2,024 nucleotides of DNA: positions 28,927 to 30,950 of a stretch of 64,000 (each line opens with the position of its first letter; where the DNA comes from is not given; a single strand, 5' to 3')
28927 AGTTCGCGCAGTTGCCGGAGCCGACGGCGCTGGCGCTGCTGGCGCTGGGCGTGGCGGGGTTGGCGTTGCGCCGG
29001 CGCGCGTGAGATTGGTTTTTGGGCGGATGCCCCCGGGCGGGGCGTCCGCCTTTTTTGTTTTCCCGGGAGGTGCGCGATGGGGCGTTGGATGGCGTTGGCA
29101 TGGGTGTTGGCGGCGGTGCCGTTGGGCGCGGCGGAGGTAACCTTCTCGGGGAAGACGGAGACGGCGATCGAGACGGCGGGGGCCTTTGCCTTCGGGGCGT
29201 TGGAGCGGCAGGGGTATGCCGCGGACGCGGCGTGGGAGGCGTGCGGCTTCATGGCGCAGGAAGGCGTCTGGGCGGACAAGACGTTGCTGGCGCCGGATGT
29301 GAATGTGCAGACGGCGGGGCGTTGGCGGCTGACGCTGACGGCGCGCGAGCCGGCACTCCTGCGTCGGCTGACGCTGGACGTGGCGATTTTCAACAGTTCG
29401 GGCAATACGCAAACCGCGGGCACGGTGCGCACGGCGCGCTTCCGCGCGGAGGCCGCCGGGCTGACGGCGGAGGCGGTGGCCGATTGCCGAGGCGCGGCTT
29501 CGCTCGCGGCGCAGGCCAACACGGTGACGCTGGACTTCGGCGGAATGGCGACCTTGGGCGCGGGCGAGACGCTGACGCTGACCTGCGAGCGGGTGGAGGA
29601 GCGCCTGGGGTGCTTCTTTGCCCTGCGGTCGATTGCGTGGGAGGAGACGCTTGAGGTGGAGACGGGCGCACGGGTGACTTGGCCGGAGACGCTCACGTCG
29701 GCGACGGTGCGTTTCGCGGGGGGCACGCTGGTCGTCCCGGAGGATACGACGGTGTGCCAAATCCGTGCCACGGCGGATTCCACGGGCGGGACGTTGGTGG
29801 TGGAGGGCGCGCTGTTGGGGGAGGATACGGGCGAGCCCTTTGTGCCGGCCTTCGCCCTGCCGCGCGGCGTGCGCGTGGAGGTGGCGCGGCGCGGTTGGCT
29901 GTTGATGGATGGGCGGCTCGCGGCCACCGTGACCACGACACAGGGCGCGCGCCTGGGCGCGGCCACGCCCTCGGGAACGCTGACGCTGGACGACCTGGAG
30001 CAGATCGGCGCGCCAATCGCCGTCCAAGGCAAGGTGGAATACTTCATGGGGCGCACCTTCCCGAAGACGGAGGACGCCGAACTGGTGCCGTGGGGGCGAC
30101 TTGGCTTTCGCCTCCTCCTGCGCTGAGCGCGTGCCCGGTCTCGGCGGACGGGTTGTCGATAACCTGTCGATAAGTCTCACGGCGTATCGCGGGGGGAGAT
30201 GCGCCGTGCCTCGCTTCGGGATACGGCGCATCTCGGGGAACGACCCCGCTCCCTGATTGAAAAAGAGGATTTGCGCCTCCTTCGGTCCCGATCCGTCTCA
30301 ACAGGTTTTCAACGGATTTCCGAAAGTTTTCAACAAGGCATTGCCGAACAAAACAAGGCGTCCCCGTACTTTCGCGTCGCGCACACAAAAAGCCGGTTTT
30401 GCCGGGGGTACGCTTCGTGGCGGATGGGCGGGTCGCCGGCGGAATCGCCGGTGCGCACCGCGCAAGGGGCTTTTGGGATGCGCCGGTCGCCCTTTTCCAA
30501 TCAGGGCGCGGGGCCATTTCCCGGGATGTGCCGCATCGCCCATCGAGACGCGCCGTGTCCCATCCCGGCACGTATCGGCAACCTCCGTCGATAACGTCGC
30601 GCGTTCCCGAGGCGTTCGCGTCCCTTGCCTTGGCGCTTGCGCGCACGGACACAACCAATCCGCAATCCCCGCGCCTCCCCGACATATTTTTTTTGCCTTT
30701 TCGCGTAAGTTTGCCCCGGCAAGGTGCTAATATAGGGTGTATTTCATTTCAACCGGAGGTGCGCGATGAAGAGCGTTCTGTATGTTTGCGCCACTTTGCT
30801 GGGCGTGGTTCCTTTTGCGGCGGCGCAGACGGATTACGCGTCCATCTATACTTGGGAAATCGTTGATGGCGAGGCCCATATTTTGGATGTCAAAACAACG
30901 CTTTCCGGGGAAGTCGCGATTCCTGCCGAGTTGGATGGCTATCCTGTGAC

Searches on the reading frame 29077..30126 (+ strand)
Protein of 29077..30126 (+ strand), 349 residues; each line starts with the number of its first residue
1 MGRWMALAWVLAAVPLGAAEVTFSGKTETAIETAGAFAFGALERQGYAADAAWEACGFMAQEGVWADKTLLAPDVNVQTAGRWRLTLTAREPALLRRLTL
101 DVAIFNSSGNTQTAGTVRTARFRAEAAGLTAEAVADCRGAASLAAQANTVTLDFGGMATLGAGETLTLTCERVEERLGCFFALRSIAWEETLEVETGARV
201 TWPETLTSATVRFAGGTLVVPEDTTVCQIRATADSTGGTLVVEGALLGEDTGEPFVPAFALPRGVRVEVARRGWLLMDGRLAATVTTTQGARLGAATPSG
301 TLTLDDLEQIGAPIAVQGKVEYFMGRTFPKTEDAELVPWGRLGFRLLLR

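Call 54: find_homologous_proteins(query=window:29077-30126:+, max_evalue=0.00001)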
Query window:29077-30126:+ (349 aa): 86 proteins with E <= 0.00001 among 8000 candidates.
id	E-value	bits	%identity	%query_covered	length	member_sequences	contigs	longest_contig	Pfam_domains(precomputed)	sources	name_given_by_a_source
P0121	3.5e-219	745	100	100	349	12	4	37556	-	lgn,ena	-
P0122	1.4e-118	414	65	95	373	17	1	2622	-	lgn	-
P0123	8.8e-100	352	58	94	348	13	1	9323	-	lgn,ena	-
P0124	2.2e-74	269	48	100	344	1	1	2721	-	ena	-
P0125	3.2e-74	268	49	94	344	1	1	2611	-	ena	-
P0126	4.3e-74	268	49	100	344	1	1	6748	-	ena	-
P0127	1.7e-73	266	47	100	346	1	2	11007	-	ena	-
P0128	1.8e-73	266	48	95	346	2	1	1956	-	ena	-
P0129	2.9e-73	265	48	100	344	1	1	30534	-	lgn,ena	-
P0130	3.3e-73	265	46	100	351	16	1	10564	-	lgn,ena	-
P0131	3.5e-73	265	48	100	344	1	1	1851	-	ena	-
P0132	4.3e-73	264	47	95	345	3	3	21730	-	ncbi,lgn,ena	-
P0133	6.0e-73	264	49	94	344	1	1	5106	-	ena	-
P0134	1.7e-72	263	46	95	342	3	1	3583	-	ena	-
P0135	2.2e-72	262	47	95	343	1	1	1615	-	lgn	-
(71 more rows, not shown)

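Call 55: find_encoding_contigs(protein=P0121, flank=10000, max_places=10)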
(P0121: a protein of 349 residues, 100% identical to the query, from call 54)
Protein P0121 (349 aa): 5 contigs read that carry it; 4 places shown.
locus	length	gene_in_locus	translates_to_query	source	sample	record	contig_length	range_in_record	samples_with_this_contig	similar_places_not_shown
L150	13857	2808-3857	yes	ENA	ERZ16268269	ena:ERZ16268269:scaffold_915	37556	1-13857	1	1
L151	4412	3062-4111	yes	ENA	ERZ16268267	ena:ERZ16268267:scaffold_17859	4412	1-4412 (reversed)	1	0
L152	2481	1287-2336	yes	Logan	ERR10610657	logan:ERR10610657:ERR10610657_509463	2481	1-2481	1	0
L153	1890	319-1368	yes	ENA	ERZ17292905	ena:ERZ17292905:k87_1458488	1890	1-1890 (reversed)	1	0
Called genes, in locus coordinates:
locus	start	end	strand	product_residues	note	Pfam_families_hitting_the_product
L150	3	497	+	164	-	?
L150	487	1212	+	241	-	-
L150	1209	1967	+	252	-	PF02146:SIR2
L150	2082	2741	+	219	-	PF07589:PEP_exosort_dom (weak)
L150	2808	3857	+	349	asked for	-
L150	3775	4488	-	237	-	-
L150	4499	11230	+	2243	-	PF13306:LRR_5, PF13855:LRR_8 (faint), PF13306:LRR_5, PF18998:Flg_new_2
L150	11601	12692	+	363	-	PF00149:Metallophos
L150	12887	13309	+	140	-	-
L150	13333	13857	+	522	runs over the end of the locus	PF08323:Glyco_transf_5, PF13439:Glyco_transf_4, PF13579:Glyco_trans_4_4, PF00534:Glycos_transf_1, PF13692:Glyco_trans_1_4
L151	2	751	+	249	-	?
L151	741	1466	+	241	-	-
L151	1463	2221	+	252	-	PF02146:SIR2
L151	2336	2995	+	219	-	PF07589:PEP_exosort_dom (weak)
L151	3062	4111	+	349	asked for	-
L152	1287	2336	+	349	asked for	-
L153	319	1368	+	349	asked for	-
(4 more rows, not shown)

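Call 58: find_encoding_contigs(protein=P0123, flank=10000, max_places=10)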
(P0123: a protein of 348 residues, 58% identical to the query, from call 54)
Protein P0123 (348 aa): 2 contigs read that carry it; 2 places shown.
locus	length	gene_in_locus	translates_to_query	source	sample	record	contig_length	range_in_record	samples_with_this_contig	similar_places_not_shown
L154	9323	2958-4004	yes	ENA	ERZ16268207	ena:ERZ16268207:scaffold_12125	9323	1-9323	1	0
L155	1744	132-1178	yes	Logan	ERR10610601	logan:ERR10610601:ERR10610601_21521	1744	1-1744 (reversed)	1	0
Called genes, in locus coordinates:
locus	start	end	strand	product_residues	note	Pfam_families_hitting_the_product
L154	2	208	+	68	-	?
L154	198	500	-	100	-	-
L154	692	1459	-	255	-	PF18291:HU-HIG (weak), PF14848:HU-DNA_bdg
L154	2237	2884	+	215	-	PF07589:PEP_exosort_dom (weak)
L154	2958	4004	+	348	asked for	-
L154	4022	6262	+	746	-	PF00884:Sulfatase, PF01663:Phosphodiest (weak), PF16347:SGSH_C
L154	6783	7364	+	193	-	PF00881:Nitroreductase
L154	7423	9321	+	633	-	?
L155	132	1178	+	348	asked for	-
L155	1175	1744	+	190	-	?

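Call 59: find_encoding_contigs(protein=P0122, flank=10000, max_places=10)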
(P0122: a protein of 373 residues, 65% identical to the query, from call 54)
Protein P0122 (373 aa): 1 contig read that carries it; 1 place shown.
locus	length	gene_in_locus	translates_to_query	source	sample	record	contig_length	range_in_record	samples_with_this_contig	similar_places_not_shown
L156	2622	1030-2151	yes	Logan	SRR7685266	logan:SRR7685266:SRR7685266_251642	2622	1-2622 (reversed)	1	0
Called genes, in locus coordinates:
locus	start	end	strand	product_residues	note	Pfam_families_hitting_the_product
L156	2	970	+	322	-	?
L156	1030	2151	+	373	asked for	-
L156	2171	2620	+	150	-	?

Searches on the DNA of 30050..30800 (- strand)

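Call 24: search_with_rna_model(model_id=R1, source=window, start=30350, end=30760, max_evalue=10, show_alignments=2, filters=off)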
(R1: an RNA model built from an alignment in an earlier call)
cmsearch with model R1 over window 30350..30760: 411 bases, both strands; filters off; matches with E-value up to 10: 15.
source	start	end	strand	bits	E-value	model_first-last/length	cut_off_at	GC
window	30443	30614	+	31.5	7.4e-10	1-208/208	no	0.68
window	30523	30577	-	4.6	0.032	109-171/208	no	0.69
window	30421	30466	-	2.1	0.16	1-208/208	no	0.78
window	30624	30657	+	0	0.67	1-208/208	no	0.65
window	30475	30510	-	-0.3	0.81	1-208/208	no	0.69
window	30717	30731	-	-1.5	1.7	1-208/208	no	0.53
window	30373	30381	+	-1.8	2.1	158-166/208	no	0.89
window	30589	30616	-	-1.9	2.2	1-208/208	no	0.64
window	30373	30381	-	-1.9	2.3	158-166/208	no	0.89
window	30416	30442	+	-2.2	2.7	1-208/208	no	0.85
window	30359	30366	-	-2.2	2.9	96-103/208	no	0.88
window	30642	30659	-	-2.3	3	1-208/208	no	0.56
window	30354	30370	+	-3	4.8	1-208/208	no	0.65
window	30692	30709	+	-3.3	5.9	1-208/208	no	0.44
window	30410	30418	-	-3.9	8.8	125-133/208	no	0.56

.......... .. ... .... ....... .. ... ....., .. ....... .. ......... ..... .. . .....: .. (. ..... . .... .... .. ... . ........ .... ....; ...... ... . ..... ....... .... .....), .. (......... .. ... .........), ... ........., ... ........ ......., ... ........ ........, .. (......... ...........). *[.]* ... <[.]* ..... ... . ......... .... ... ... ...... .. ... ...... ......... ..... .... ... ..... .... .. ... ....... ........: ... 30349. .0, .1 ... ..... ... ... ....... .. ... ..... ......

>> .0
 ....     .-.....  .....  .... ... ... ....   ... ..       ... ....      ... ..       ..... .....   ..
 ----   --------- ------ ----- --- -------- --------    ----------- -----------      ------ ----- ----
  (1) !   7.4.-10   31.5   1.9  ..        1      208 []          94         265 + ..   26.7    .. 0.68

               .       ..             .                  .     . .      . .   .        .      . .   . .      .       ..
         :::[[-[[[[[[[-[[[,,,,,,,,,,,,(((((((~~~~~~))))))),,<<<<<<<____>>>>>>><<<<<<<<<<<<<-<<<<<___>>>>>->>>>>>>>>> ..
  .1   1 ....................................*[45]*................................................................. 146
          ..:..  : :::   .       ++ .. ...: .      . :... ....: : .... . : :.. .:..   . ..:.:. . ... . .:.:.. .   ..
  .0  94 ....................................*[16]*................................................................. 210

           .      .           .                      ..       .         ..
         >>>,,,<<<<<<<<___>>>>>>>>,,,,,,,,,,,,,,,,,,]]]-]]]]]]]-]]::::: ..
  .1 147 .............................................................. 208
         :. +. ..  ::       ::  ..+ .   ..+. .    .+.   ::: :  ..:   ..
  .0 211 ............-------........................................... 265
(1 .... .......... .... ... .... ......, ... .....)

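Call 34: search_dna_similar(query=window:30145-30350:-, collection=plasmids, mode=distant, max_evalue=0.1)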
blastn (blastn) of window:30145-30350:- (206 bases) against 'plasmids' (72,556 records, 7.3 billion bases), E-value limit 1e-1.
No match.

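Call 35: search_dna_similar(query=window:30145-30350:-, collection=phages, mode=distant, max_evalue=0.1)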
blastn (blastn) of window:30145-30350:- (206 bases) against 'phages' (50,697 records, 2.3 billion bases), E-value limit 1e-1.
No match.
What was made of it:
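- Tried and rejected: blastn of c2 against plasmids and phages: nothing (calls 34, 35).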

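Call 70: search_rna_families(source=window, start=30050, end=30800, threshold=evalue, max_evalue=10)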
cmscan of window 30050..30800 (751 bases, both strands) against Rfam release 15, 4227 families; matches with E-value up to 10: 5.
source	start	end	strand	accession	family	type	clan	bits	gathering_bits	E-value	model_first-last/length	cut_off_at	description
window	30593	30656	-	RF02335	GlsR2_miR4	Gene; snRNA; snoRNA; CD-box;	-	16.6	100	3.5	1-106/106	no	Giardia snoRNA GlsR2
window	30198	30256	-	RF01763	Guanidine-III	Cis-reg; riboswitch;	-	15.9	36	0.98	1-67/67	no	Guanidine-III riboswitch aptamer (yKKC-III)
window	30050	30092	-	RF02466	Ms_AS-8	Gene; sRNA;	-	13.9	48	6.3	1-48/74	3'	Actinobacteria sRNA Ms_AS-8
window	30435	30491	+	RF02492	Gl_U2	Gene; snRNA; splicing;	-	11.4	100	7.6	37-95/136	no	Giardia U2 spliceosomal RNA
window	30200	30256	-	RF01670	P17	Gene; sRNA;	-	9.9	45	6.1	1-282/282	no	Pseudomonas sRNA P17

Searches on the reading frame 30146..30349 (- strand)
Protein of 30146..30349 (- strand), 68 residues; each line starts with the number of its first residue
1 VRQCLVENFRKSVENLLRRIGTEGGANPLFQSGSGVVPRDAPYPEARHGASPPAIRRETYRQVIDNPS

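Call 86: search_protein_representatives(protein=window:30146-30349:-)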
Query: 68 residues. Proteins with E-value up to 0.001 (for the whole library): 14; up to 1e-10: 3; up to 1e-30: 1. The best 14 are listed.
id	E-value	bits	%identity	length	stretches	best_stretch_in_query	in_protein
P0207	6.7e-33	127.1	93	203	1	1-67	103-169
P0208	1.6e-13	65.9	65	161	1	4-57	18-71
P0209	2.8e-13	65.2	67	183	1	6-62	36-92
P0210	1.3e-10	56.8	55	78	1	4-59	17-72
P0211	6.7e-08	48.2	56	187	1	6-59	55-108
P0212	9.0e-08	47.8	58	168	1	6-57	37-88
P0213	1.8e-07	46.9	56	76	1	7-60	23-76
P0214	4.0e-07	45.7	54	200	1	5-56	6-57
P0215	1.1e-06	44.4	58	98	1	6-57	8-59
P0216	3.5e-06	42.8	50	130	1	3-58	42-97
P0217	7.1e-06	41.8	55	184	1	6-58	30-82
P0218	1.3e-04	37.8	50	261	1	6-65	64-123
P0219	1.5e-04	37.6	42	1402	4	10-45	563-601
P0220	2.7e-04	36.8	49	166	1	10-62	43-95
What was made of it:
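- Tried and rejected: A single-frame query against the exhaustive library later worked (call 86).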

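Call 88: list_cluster_members(proteins=[P0208, P0209, P0210, P0211, P0212, P0213, P0214, P0215, P0216, P0217])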
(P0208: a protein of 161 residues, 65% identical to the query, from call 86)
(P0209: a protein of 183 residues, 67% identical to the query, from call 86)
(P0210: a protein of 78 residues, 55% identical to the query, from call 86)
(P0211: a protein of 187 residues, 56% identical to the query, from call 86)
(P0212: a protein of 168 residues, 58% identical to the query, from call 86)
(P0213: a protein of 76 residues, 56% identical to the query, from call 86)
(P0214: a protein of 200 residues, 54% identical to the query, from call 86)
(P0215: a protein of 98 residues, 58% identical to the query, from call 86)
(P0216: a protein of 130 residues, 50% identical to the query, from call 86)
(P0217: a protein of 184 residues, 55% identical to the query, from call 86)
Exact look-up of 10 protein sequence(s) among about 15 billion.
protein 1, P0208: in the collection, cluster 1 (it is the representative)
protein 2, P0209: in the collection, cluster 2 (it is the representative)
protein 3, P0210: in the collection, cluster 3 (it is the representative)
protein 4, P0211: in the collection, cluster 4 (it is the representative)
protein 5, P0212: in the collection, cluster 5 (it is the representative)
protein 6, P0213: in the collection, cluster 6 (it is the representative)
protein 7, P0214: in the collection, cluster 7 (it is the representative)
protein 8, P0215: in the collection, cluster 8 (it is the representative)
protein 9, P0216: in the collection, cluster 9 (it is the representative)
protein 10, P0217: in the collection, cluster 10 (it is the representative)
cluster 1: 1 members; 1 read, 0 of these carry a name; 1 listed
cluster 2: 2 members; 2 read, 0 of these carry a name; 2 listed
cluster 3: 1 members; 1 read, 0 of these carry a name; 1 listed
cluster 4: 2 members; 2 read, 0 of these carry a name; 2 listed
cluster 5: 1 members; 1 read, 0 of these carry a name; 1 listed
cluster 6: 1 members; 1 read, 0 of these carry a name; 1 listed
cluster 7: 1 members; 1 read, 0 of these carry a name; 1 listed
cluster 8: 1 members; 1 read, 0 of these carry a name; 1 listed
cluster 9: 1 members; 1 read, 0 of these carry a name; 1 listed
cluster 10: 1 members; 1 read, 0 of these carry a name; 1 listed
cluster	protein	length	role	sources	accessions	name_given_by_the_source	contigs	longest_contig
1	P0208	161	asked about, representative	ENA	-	-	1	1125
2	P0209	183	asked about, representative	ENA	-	-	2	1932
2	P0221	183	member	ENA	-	-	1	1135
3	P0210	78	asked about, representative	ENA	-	-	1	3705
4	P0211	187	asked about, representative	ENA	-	-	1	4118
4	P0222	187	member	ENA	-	-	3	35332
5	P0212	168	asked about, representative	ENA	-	-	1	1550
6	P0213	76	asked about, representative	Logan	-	-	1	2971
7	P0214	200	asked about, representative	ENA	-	-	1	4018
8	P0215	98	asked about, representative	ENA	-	-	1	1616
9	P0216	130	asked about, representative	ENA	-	-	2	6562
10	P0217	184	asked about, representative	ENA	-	-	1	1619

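Call 89: find_encoding_contigs(protein=P0222, flank=10000, max_places=10)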
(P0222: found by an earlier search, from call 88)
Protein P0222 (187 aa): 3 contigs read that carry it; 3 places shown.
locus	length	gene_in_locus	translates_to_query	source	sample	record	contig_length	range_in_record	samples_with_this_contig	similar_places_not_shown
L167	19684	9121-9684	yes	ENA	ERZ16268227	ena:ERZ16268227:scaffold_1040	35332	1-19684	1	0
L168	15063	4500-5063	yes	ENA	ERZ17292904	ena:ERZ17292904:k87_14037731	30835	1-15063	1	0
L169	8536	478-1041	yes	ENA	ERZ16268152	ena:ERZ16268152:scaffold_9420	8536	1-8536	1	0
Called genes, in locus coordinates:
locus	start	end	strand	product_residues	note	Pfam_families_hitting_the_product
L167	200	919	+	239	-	PF02666:PS_Dcarbxylase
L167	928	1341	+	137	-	PF01066:CDP-OH_P_transf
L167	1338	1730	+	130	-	-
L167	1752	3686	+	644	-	PF00330:Aconitase, PF28406:AcnX_3rd (weak), PF00694:Aconitase_C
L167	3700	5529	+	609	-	-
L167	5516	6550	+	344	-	PF04613:LpxD, PF21711:DCTN5 (faint), PF25084:LbH_EIF2B, PF25087:GMPPB_C, PF00132:Hexapep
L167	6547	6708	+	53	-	-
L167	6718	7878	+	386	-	PF01264:Chorismate_synt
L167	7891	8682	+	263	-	PF01026:TatD_DNase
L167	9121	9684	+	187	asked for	-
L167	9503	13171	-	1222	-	-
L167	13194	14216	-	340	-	PF00149:Metallophos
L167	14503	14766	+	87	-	PF01649:Ribosomal_S20p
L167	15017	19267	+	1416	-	PF00128:Alpha-amylase (weak), PF12439:GDE_N, PF06202:GDE_C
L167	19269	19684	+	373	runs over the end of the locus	-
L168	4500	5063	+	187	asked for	-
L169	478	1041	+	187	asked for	-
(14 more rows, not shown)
